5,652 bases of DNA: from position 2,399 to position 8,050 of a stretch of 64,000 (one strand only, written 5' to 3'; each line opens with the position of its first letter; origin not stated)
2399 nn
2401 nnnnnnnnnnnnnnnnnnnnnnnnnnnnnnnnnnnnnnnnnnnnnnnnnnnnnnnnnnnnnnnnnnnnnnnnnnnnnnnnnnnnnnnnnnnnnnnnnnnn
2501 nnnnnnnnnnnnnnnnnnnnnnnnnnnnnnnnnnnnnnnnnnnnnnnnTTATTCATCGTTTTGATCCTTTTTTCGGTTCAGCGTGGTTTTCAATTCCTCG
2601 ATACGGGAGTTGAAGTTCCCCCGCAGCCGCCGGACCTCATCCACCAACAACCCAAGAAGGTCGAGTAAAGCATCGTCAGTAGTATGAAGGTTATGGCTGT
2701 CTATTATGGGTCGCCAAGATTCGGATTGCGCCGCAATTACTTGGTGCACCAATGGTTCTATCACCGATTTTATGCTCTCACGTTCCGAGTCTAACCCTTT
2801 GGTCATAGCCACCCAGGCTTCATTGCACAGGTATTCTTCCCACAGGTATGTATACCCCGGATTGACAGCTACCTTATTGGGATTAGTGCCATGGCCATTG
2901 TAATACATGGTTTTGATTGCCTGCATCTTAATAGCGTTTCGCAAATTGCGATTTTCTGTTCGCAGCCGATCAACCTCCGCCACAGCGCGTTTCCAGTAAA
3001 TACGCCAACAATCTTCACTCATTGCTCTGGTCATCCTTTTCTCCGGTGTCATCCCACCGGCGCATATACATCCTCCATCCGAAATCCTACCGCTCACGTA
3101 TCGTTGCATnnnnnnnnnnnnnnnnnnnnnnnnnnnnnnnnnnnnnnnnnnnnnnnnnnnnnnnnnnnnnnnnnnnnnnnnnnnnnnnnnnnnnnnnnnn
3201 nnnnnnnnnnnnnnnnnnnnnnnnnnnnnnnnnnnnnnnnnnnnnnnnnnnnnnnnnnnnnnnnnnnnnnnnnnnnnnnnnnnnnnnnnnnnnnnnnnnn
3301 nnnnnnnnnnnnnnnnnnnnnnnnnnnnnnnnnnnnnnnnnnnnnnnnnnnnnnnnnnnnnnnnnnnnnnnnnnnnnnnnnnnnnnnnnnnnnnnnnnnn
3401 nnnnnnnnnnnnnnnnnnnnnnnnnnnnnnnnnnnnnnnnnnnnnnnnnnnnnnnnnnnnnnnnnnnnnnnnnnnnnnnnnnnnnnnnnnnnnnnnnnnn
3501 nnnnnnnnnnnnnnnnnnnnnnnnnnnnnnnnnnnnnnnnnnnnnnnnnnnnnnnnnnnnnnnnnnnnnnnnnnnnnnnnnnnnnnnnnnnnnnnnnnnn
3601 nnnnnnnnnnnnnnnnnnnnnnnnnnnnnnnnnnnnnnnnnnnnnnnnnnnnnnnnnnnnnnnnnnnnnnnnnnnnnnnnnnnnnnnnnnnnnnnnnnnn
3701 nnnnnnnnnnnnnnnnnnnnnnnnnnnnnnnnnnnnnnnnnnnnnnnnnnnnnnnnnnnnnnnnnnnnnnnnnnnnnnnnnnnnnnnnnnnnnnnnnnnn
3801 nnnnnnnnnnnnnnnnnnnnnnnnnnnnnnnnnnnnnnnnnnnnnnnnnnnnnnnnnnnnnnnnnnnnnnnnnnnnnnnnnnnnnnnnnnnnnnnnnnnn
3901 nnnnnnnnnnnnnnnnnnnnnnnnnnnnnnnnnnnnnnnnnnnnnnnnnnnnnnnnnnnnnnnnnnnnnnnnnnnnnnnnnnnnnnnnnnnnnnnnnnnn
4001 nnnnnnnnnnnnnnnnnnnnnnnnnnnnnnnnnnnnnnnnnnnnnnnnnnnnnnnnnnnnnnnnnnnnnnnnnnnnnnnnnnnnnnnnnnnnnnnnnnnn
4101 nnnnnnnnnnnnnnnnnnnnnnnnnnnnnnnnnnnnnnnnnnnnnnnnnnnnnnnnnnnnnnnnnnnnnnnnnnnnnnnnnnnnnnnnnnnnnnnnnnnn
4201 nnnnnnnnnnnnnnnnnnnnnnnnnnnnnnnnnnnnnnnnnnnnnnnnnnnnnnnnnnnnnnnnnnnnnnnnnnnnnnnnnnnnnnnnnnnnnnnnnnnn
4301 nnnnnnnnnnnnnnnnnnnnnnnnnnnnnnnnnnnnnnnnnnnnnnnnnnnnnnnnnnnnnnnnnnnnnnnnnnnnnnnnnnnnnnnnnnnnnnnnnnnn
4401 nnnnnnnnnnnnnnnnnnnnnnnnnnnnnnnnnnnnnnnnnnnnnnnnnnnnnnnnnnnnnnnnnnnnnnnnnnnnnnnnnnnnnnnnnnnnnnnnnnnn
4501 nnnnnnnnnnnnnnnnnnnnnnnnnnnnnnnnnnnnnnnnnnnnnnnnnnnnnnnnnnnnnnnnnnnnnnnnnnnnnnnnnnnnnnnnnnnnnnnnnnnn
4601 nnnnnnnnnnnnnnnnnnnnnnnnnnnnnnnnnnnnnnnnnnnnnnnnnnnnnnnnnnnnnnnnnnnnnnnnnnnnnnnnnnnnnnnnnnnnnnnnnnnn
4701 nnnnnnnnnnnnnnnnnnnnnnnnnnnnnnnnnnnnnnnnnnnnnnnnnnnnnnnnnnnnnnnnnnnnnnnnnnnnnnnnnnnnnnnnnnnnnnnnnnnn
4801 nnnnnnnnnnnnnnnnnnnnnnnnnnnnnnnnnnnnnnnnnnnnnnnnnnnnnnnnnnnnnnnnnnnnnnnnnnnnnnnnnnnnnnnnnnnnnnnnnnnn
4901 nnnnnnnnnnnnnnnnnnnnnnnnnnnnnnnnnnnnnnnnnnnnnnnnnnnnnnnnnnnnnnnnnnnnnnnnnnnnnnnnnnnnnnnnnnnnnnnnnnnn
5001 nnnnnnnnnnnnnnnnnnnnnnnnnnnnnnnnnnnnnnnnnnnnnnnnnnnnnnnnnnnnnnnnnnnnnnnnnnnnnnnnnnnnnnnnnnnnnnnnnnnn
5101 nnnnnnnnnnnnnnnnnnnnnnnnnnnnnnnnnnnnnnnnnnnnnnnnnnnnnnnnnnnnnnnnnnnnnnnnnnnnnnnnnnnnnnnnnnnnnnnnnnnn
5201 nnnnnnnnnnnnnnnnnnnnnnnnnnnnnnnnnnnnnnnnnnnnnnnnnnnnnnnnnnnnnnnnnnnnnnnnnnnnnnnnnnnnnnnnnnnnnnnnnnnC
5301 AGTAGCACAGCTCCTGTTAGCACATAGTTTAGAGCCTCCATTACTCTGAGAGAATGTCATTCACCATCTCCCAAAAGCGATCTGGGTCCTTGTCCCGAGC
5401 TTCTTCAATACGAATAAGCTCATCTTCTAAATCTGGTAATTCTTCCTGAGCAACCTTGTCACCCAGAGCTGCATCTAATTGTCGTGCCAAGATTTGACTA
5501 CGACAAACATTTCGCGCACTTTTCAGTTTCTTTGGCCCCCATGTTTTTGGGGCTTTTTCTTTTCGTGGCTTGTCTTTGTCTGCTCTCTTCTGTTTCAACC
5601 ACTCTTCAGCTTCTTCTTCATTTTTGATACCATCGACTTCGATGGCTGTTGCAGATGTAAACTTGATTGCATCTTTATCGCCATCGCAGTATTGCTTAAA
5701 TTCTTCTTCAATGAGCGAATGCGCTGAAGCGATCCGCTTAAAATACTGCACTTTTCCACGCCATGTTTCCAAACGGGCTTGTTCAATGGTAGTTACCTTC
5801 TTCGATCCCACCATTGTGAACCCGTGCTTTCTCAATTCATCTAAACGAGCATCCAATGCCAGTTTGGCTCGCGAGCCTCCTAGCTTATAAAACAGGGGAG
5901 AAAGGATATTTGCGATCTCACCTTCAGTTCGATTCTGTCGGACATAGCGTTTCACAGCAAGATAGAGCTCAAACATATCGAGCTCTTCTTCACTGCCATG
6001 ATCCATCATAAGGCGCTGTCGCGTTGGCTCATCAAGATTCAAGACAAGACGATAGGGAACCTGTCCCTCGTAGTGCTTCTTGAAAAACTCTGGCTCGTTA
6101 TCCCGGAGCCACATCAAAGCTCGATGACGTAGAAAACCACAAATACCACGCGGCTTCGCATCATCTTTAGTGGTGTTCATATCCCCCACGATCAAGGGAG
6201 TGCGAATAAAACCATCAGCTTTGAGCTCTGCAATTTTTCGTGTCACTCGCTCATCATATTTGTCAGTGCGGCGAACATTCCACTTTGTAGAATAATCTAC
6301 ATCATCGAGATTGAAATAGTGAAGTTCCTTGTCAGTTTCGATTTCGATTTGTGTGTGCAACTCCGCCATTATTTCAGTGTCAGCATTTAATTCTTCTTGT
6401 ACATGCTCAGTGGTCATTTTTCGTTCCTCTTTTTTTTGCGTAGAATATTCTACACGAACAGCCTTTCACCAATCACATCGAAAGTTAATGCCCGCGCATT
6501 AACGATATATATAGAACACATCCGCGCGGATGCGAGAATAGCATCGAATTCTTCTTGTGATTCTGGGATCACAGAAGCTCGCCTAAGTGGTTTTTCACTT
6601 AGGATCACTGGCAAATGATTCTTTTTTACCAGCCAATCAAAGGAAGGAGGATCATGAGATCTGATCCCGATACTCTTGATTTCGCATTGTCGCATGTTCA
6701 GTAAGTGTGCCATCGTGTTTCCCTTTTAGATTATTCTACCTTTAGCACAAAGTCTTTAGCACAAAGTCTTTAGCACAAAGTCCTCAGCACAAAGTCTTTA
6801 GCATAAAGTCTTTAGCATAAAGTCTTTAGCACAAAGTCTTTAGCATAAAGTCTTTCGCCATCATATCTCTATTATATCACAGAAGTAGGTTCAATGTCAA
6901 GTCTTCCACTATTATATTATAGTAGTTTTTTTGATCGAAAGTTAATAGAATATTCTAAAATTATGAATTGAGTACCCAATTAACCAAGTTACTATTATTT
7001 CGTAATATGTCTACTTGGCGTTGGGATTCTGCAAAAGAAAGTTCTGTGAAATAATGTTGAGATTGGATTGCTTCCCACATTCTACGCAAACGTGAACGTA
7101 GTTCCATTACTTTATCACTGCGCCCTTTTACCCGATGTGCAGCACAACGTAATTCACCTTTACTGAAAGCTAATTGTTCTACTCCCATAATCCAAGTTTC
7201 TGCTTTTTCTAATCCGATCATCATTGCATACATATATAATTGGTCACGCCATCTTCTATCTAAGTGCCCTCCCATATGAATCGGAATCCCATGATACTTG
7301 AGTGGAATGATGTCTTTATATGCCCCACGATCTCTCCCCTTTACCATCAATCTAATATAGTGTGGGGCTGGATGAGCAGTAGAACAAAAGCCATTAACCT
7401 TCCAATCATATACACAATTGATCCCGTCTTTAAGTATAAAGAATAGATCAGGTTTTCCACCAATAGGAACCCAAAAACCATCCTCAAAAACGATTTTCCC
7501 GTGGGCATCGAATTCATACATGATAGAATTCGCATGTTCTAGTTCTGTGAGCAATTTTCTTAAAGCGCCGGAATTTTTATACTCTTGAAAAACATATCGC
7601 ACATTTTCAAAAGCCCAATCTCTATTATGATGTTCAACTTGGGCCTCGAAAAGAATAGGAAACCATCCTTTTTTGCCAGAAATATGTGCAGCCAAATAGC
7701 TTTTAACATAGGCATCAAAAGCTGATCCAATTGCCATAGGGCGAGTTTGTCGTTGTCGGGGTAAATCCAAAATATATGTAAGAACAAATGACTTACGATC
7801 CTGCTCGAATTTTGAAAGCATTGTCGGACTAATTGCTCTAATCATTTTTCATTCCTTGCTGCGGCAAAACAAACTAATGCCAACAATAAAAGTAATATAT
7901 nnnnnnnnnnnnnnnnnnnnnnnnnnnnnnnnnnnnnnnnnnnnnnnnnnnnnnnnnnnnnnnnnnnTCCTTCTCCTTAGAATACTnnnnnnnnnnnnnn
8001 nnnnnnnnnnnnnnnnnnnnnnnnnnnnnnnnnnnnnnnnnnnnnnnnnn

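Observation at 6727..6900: Eight 14-bp direct repeats in the transcribed leader ahead of a small gene and a ParB-like gene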

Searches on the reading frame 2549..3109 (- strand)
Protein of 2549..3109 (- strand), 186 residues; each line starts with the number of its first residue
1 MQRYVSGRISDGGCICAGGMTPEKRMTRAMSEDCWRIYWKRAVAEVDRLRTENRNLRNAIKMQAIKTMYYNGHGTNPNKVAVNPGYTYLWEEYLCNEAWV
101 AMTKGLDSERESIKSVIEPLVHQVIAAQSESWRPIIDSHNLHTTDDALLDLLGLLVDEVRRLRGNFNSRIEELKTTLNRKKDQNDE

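Call 9: search_protein_families(library=pfam, proteins=[window:2549-3109:-], max_evalue=0.01)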
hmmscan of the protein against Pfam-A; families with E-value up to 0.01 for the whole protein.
window:2549-3109:- (186 aa): 0 families

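Call 10: search_protein_families(library=phrogs, proteins=[window:2549-3109:-], max_evalue=0.01)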
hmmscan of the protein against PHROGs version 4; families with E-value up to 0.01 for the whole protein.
window:2549-3109:- (186 aa): 1 family
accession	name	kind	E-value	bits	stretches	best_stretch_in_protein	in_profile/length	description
phrog_3671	-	unknown function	0.0026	18.9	0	41-68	54-81/87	-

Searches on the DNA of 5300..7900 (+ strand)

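Call 4: search_dna_similar(query=window:5300-7900:+, collection=phages, mode=near, max_rows=30)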
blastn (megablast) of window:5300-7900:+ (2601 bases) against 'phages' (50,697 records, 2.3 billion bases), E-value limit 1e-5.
No match.

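Call 54: search_rna_families(source=window, start=6400, end=7000, threshold=evalue, max_evalue=10)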
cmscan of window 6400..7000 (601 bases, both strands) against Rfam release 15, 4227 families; matches with E-value up to 10: 2.
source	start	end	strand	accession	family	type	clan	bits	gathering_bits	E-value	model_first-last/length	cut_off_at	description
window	6891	6931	-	RF02443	SpR08_sRNA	Gene; sRNA;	-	21.1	80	0.45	1-73/73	no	Streptococcus sRNA SpR08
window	6735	6885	-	RF01295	SCARNA7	Gene; snRNA; snoRNA; scaRNA;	-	9.9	65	3.3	1-330/330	no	Small Cajal body-specific RNA 7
